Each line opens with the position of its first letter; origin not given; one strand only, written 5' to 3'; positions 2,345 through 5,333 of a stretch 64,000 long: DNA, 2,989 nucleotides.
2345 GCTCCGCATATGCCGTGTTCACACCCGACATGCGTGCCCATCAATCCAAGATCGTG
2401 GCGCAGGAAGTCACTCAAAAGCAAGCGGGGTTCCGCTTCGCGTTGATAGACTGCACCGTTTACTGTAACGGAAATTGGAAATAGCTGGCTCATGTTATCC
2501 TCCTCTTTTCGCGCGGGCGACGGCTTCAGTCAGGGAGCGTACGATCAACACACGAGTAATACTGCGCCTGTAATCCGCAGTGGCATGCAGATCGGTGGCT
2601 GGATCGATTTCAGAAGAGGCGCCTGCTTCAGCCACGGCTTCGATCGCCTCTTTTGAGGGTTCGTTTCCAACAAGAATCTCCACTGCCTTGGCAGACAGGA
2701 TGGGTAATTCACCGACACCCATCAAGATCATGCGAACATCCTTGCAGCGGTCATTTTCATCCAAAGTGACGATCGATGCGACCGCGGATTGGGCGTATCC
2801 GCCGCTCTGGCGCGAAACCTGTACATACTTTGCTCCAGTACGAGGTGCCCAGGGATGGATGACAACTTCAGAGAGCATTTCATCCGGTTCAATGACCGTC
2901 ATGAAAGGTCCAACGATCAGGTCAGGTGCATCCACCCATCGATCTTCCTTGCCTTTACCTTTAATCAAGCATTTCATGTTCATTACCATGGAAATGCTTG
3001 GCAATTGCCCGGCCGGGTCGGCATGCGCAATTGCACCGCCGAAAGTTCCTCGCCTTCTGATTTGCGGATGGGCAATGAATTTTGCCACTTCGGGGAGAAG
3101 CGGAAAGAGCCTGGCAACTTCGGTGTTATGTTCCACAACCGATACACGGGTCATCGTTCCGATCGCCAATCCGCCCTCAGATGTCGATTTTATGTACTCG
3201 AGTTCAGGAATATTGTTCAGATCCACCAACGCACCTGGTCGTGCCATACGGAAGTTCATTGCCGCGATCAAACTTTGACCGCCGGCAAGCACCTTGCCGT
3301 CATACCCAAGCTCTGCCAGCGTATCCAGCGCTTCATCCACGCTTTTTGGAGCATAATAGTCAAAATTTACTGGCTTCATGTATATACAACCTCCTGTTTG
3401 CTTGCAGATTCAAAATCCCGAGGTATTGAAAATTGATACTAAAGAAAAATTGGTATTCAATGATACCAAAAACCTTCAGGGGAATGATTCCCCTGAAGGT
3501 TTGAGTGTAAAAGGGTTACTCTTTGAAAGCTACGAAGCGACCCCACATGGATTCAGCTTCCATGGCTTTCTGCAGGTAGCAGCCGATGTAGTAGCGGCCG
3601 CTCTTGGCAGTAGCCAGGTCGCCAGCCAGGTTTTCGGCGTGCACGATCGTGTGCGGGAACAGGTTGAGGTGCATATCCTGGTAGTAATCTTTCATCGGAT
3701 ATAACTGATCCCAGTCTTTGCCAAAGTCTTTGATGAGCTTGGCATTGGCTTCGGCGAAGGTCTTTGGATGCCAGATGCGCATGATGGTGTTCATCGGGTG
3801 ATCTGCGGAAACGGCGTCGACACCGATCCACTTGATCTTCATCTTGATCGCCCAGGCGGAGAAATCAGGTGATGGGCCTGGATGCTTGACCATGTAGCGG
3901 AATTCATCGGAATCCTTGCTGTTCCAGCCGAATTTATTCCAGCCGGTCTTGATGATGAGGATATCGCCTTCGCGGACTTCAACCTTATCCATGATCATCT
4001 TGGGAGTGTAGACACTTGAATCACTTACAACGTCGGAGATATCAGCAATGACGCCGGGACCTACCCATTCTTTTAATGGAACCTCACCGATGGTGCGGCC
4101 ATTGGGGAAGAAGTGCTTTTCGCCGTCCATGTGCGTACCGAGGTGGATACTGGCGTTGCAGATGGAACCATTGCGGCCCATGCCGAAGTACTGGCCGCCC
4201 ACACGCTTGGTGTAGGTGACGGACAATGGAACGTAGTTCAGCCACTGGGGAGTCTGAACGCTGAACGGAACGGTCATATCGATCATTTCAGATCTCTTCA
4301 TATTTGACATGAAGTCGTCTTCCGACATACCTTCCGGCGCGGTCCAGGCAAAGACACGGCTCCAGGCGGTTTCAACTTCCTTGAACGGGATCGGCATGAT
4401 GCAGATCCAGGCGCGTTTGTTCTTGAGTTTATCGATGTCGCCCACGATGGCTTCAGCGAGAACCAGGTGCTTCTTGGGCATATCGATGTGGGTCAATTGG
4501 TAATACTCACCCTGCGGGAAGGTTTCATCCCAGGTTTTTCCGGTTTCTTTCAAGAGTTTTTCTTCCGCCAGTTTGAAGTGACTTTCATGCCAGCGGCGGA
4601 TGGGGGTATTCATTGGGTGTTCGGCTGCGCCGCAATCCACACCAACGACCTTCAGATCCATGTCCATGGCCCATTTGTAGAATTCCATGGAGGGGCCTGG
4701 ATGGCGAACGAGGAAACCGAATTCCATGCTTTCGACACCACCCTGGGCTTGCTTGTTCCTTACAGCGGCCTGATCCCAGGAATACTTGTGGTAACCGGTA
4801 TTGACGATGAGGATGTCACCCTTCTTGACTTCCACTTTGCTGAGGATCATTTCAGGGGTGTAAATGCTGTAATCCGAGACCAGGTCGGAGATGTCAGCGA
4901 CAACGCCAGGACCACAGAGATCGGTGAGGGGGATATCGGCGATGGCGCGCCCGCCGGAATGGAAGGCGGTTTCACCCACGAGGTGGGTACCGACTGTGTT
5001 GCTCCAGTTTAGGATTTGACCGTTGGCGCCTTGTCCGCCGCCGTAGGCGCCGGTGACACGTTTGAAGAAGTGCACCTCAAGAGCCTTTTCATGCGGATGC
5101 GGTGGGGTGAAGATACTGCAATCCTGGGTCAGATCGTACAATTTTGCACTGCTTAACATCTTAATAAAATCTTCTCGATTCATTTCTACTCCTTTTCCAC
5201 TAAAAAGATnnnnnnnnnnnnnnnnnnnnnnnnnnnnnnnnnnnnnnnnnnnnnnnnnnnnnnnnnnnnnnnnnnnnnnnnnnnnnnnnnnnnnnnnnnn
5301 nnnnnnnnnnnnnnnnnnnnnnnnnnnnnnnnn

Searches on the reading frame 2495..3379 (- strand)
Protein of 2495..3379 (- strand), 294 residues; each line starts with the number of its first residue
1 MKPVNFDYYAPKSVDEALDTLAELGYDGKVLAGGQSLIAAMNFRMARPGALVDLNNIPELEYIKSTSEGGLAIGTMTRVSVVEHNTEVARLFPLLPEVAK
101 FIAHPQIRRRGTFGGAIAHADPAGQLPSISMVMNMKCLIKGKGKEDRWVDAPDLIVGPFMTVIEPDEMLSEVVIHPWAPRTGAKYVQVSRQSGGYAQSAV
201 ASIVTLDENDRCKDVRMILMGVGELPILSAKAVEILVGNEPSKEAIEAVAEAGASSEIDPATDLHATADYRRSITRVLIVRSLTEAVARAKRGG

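Call 80: search_protein_families(library=pfam, proteins=[window:2495-3379:-], max_evalue=0.00001)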
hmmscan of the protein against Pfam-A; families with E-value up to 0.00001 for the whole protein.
window:2495-3379:- (294 aa): 2 families
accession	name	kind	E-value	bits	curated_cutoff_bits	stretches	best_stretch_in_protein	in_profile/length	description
PF00941.27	FAD_binding_5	-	9.8e-39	133.3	27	1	5-174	2-167/170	FAD binding domain in molybdopterin dehydrogenase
PF03450.22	CO_deh_flav_C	-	4.3e-17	62.6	25.5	1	185-286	3-102/102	CO dehydrogenase flavoprotein C-terminal domain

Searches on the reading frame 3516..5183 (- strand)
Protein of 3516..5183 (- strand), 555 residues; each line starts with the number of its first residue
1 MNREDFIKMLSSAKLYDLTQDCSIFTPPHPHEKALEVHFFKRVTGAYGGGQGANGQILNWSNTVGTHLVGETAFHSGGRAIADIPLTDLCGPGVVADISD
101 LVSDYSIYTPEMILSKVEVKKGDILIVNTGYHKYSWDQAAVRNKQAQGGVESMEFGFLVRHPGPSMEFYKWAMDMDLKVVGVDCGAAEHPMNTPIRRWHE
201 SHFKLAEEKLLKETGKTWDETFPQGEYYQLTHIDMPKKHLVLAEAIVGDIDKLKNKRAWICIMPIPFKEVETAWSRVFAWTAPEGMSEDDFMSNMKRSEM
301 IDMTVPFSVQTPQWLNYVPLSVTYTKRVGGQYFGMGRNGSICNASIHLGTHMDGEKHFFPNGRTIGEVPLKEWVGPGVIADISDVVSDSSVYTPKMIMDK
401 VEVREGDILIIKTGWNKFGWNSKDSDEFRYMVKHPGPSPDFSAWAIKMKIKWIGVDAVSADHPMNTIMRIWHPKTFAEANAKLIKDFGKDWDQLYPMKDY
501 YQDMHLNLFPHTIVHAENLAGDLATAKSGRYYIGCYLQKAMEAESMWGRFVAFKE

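Call 80: search_protein_families(library=pfam, proteins=[window:3516-5183:-], max_evalue=0.00001)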
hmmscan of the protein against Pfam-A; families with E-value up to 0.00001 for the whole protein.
window:3516-5183:- (555 aa): 1 family
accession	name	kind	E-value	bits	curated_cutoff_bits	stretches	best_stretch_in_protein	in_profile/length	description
PF04199.19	Cyclase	-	7.2e-57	192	23.1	2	301-462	1-142/142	Putative cyclase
